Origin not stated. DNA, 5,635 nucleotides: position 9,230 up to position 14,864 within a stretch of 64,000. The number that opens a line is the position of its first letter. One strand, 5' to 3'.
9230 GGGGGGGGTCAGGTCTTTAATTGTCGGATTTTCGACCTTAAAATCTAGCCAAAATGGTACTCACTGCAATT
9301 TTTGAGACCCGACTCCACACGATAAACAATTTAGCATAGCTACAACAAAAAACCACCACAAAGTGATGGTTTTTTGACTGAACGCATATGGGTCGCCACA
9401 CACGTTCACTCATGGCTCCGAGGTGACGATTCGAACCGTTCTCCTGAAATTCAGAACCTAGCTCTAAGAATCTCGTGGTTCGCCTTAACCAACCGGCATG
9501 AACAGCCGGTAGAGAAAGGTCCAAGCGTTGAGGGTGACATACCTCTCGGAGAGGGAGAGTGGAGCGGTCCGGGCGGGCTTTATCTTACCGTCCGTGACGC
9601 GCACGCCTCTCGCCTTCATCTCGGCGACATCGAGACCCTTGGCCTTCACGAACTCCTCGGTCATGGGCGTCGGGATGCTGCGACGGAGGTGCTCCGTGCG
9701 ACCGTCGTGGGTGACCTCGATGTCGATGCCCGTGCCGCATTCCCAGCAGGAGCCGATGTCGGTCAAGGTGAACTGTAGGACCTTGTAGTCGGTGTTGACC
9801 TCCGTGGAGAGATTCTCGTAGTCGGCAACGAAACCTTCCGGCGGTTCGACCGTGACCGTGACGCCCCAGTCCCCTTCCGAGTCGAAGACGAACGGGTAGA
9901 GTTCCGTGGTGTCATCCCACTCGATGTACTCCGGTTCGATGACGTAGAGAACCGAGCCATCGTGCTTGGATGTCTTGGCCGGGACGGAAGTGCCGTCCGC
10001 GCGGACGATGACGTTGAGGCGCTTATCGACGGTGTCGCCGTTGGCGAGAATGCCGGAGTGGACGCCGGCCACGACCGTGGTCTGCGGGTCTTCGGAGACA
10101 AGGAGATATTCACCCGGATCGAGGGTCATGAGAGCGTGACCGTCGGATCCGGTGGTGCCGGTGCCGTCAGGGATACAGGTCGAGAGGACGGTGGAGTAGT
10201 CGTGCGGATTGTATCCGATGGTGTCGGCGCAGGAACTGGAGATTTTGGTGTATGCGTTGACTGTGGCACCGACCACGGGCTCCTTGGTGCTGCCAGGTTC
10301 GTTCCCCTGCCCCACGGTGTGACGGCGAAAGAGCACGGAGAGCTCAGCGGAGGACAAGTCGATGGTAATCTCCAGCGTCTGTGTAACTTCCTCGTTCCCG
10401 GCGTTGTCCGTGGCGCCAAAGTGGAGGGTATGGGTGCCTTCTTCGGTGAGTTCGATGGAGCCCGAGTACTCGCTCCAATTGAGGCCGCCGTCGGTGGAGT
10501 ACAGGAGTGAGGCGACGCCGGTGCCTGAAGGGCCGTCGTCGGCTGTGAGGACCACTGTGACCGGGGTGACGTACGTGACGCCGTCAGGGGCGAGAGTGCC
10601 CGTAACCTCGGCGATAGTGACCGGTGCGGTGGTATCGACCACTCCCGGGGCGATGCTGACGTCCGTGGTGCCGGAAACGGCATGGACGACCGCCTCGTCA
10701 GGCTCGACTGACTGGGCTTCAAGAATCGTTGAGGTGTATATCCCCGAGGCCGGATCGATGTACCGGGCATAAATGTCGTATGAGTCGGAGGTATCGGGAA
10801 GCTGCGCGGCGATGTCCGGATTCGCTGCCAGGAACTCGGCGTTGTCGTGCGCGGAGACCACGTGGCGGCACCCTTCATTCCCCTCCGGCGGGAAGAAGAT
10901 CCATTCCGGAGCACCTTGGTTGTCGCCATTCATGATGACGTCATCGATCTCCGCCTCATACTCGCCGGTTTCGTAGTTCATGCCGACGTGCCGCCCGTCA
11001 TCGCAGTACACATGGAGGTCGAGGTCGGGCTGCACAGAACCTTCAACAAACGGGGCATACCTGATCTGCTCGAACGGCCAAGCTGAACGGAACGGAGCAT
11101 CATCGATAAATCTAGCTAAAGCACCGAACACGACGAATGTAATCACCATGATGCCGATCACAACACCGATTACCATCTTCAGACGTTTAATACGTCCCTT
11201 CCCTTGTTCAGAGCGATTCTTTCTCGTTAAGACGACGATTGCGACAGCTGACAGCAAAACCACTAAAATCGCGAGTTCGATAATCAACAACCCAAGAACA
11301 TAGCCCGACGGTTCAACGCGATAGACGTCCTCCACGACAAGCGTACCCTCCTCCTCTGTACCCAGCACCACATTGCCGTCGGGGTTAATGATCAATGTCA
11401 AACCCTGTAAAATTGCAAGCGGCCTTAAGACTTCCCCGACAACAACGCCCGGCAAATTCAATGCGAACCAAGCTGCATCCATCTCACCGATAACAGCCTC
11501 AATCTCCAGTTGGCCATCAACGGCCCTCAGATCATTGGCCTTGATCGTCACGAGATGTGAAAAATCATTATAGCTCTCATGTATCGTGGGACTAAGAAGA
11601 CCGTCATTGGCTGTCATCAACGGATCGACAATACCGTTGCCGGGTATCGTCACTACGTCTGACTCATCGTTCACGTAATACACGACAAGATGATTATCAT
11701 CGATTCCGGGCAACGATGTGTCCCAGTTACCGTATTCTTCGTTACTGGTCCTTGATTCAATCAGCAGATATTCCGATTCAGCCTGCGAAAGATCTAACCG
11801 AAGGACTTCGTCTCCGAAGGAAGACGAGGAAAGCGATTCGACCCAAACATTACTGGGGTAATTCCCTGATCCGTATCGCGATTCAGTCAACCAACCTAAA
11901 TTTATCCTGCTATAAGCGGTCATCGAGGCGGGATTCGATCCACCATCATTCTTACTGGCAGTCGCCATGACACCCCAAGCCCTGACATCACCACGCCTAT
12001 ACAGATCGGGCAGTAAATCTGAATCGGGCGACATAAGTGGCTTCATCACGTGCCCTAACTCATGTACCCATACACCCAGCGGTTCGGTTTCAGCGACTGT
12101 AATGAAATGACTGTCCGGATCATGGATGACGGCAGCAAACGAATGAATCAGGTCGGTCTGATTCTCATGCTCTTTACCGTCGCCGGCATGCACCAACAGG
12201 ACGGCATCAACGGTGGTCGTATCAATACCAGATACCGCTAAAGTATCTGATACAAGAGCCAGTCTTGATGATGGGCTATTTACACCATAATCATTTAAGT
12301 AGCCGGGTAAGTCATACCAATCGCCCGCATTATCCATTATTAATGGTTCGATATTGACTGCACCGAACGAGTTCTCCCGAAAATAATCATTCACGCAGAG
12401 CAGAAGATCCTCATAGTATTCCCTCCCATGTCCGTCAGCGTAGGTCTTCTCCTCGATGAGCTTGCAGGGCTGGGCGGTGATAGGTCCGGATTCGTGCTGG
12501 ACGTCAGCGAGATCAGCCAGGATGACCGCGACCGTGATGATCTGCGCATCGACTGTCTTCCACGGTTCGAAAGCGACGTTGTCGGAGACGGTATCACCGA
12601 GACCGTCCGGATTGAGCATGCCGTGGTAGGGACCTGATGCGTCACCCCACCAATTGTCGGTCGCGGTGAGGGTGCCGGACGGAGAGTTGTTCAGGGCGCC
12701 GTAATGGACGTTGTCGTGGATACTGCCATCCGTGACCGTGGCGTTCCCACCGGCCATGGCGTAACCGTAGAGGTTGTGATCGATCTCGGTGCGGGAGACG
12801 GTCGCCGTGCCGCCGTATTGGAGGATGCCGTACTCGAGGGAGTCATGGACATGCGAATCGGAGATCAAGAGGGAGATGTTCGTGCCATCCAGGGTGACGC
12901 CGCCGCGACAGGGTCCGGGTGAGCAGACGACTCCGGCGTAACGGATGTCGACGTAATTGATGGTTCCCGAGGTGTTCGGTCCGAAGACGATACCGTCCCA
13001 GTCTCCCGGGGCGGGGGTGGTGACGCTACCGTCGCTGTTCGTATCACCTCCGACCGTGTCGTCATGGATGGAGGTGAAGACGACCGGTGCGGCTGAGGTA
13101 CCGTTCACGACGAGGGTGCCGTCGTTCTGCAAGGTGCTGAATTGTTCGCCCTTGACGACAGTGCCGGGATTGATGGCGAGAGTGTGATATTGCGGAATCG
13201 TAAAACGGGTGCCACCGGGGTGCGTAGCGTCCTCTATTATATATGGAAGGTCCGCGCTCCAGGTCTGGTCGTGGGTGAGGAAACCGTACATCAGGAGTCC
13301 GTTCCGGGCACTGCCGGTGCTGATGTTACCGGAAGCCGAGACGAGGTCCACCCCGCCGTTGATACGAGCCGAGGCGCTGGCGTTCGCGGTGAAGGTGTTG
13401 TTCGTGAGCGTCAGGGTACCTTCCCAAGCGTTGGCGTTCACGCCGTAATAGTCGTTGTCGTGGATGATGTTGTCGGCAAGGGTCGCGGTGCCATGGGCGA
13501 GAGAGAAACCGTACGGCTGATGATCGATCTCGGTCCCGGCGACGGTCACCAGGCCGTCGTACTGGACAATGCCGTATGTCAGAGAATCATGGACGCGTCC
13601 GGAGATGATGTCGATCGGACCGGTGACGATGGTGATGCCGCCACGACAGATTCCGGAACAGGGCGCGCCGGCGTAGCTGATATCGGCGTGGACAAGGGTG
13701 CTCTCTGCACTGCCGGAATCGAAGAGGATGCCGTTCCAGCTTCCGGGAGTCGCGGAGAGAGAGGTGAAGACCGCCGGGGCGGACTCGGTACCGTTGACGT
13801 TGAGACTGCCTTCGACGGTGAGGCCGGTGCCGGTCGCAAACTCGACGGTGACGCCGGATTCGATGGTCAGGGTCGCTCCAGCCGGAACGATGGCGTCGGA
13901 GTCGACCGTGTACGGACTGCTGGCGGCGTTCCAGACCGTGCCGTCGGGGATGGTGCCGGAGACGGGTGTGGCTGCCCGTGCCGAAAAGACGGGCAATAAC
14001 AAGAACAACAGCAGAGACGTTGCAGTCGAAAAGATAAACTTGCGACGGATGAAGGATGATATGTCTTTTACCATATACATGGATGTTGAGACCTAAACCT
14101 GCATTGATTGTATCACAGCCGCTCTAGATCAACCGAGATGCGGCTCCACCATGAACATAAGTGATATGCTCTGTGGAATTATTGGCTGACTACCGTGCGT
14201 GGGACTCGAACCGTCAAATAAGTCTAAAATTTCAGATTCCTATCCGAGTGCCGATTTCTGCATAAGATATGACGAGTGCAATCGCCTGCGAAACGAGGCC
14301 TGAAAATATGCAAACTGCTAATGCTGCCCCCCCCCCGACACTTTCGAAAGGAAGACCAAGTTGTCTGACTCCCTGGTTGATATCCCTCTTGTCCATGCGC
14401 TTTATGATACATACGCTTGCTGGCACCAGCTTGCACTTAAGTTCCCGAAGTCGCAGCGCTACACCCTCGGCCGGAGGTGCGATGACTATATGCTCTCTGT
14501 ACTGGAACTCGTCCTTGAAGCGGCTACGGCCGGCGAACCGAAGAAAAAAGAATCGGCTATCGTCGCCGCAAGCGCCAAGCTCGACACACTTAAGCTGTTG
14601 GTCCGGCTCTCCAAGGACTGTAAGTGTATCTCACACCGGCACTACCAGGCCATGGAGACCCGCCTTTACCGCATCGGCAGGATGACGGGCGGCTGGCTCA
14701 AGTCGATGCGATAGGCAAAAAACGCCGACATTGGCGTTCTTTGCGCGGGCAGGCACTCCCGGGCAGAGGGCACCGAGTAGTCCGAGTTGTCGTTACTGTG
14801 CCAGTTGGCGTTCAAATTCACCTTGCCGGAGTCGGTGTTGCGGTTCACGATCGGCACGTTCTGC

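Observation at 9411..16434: tRNA-Asn 3'-end remnant 6.9 kb from the intact tRNA-Asn: signature of island(s) integrated at a tRNA, but no integrase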

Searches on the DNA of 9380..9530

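Call 79: search_rna_families(source=window, start=9380, end=9530, threshold=evalue, max_evalue=10, show_alignments=2)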
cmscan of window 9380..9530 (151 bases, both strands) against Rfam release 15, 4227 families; matches with E-value up to 10: 3.
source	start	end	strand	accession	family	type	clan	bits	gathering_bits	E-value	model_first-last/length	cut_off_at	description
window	9420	9460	+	RF00159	snoZ168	Gene; snRNA; snoRNA; CD-box;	-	12.7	36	4.9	1-82/82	no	Small nucleolar RNA Z168/Z174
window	9386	9510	+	RF01721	Pseudomon-groES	Cis-reg;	-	11.4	50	4.9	1-111/111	no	Pseudomon-groES RNA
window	9432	9482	-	RF00604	SNORD88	Gene; snRNA; snoRNA; CD-box;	CL00071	11.3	46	8.6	1-91/91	no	Small nucleolar RNA SNORD88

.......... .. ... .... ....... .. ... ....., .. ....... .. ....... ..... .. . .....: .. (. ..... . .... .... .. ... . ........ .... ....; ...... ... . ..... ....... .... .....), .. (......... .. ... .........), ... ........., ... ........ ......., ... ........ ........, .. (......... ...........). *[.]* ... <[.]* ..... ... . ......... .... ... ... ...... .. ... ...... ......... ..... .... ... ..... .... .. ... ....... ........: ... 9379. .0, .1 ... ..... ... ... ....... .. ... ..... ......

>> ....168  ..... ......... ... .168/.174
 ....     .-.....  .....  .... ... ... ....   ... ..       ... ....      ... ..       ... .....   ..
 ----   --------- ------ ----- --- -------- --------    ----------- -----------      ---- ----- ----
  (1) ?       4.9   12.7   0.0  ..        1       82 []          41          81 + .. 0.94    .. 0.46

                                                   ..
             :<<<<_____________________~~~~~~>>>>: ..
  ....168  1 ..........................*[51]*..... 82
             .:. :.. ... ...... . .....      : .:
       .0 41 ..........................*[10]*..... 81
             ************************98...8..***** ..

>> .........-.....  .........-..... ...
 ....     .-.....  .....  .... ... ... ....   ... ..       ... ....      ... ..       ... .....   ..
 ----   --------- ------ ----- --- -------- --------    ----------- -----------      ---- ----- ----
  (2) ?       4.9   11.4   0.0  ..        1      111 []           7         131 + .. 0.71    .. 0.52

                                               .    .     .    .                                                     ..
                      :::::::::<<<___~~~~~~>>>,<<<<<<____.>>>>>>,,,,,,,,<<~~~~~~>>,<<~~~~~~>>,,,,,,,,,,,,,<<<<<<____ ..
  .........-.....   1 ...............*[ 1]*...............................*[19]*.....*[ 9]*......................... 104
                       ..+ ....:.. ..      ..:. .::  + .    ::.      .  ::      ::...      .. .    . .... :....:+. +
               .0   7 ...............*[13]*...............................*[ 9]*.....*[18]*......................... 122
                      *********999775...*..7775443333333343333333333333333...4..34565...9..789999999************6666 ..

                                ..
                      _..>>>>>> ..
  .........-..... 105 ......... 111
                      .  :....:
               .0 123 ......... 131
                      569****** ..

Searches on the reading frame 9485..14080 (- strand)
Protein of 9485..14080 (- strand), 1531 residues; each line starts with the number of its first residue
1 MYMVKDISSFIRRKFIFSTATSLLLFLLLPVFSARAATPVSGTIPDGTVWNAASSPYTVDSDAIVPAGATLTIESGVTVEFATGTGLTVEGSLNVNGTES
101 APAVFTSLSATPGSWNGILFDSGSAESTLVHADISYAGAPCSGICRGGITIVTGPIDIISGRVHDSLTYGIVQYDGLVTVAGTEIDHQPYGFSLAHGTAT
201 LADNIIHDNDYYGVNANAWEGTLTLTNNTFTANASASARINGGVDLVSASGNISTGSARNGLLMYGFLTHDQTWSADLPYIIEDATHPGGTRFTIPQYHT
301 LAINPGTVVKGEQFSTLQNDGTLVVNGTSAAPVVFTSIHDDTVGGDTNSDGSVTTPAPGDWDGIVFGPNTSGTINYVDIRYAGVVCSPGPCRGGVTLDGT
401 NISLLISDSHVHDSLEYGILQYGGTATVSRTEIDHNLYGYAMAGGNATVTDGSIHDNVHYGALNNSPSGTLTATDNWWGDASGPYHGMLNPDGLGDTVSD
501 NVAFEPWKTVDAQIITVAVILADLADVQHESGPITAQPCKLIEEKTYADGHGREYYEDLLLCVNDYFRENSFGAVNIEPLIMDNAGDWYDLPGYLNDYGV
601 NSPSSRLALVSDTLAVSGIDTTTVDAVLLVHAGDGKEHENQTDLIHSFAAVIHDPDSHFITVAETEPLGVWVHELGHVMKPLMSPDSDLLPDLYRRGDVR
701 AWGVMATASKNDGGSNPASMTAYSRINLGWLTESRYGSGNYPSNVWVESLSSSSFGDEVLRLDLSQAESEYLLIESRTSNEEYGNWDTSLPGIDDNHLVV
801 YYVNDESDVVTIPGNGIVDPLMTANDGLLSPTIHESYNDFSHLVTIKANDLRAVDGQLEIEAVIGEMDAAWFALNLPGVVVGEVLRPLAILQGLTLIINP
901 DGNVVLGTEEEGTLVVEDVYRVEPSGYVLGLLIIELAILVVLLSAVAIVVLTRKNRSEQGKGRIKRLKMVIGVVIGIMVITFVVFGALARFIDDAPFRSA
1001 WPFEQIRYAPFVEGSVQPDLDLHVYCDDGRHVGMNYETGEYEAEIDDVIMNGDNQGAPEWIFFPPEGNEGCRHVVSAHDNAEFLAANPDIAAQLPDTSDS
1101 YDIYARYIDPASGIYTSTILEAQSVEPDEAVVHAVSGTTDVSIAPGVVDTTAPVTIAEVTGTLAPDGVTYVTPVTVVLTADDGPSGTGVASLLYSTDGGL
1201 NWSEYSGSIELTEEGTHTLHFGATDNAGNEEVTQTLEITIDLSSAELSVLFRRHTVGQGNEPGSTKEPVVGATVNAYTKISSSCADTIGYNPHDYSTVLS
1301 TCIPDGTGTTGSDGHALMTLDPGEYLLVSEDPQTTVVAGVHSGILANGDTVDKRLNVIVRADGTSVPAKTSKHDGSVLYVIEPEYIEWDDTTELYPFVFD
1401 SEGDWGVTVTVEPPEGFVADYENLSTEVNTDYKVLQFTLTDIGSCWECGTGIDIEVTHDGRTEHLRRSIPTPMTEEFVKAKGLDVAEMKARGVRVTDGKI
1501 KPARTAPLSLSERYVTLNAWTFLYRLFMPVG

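Call 6: search_protein_families(library=pfam, proteins=[window:9485-14080:-], max_evalue=0.01)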
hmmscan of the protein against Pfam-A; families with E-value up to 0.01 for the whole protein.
window:9485-14080:- (1531 aa): 3 families
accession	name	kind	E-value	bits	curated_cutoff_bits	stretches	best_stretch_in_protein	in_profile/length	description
PF13229.12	Beta_helix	-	4.3e-11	43.1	25.9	2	144-252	44-150/158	Right handed beta helix region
PF05048.19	NosD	-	6.6e-05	22.9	23.6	1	157-240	49-133/212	Periplasmic copper-binding protein (NosD)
PF19077.6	Big_13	-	0.00013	22.8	27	1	1160-1241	15-101/102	Bacterial Ig-like domain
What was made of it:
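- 9485..14080 (-): 1531-aa predicted surface protein: beta-helix repeats, an M6-metalloprotease-like region, a transmembrane stretch and an OmpL47/Big_13 domain. It is the cargo of the distal part of the inserted block, and it sits where the DGR's RT would be expected. Pfam PF13229 and PF19077 (call 6).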

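Call 31: search_protein_families(library=ncbifam, proteins=[window:9485-14080:-], max_evalue=0.01)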
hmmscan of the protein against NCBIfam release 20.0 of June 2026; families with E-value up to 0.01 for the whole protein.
window:9485-14080:- (1531 aa): 3 families
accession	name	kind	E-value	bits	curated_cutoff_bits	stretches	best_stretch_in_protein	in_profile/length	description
NF047446.1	barrel_OmpL47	domain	3.3e-17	62.7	40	1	1170-1240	1-68/68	OmpL47-type beta-barrel domain-containing protein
TIGR03296.1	M6dom_TIGR03296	domain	2.1e-16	60.6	110.8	1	563-782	31-273/286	M6 family metalloprotease domain-containing protein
NF047441.1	Lepto_OmpL47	equivalog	8.4e-07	28.9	250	1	1176-1244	260-326/336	multi-beta-barrel domain surface protein OmpL47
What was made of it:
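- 9485..14080 (-): NCBIfam NF047446, and TIGR03296 below its cut-off (call 31).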

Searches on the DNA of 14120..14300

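Call 80: search_rna_families(source=window, start=14120, end=14300, threshold=evalue, max_evalue=10, show_alignments=2)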
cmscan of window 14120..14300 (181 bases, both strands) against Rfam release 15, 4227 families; matches with E-value up to 10: 2.
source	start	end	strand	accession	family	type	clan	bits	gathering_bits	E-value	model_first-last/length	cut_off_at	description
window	14221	14276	+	RF02389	sau-31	Gene; sRNA;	-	15.5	50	7.7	1-66/66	no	Staphylococcus sRNA sau-31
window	14265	14297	+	RF01144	sR17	Gene; snRNA; snoRNA; CD-box;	-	10.3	36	3.4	1-55/55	no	Small nucleolar RNA sR17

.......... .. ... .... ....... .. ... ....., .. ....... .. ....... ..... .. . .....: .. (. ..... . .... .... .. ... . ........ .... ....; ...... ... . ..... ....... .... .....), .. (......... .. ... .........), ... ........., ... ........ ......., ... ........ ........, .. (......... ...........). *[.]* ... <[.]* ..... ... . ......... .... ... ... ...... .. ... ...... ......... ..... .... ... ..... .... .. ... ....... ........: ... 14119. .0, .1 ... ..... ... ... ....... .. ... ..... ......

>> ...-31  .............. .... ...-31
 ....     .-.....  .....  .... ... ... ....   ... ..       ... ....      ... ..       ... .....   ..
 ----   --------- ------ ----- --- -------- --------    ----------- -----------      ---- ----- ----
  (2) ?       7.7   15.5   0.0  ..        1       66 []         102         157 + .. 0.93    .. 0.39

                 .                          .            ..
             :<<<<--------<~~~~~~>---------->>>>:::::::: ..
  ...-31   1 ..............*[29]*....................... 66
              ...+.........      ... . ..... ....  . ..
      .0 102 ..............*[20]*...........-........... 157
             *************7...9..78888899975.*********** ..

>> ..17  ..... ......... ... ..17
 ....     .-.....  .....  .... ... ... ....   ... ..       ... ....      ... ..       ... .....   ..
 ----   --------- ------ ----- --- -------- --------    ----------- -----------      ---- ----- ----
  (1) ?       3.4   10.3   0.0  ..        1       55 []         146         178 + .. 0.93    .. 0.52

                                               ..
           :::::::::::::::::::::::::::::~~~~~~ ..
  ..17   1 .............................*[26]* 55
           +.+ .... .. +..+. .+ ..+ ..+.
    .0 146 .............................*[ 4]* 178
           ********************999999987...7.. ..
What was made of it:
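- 14183..14225 (-): T-arm-like element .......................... in the 280-nt gap where the DGR's RT gene breaks off. Possibly a second, more decayed tRNA-tail junction. Unproven. No Rfam hit (call 80).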

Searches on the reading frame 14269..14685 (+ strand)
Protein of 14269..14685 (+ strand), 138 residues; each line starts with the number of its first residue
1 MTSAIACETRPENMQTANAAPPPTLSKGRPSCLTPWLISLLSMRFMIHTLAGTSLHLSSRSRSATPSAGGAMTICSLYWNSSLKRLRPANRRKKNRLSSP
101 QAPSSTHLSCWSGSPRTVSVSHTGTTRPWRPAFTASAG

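Call 6: search_protein_families(library=pfam, proteins=[window:14269-14685:+], max_evalue=0.01)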
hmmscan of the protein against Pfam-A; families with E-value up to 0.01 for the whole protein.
window:14269-14685:+ (138 aa): 0 families

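Call 9: search_protein_families(library=padloc, proteins=[window:14269-14685:+], max_evalue=0.01)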
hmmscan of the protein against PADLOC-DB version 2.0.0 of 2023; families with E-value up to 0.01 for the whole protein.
window:14269-14685:+ (138 aa): 0 families

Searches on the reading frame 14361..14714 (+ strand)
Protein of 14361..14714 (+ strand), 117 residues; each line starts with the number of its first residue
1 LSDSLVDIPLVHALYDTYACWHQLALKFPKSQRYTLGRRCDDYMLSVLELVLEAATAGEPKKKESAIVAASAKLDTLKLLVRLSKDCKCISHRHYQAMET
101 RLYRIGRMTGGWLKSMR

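Call 30: search_protein_families(library=pfam, proteins=[window:14361-14714:+], max_evalue=0.01)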
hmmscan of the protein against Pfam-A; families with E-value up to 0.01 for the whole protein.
window:14361-14714:+ (117 aa): 2 families
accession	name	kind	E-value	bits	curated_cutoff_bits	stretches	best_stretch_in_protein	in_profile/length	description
PF22296.2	bAvd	-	2e-15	57.6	40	1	21-115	14-106/107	bAvd-like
PF05635.17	23S_rRNA_IVP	-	3.2e-05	24.6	33.8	1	22-109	17-104/106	23S rRNA-intervening sequence protein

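Call 31: search_protein_families(library=ncbifam, proteins=[window:14361-14714:+], max_evalue=0.01)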
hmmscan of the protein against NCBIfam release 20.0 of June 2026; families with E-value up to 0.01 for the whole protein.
window:14361-14714:+ (117 aa): 2 families
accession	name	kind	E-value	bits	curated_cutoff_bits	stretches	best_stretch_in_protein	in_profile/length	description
NF033474.1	DivGenRetAVD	equivalog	1.5e-20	73.4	80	1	9-114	2-104/104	diversity-generating retroelement protein Avd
TIGR02436.1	TIGR02436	subfamily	0.00041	20.5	24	1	21-116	12-108/109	four helix bundle protein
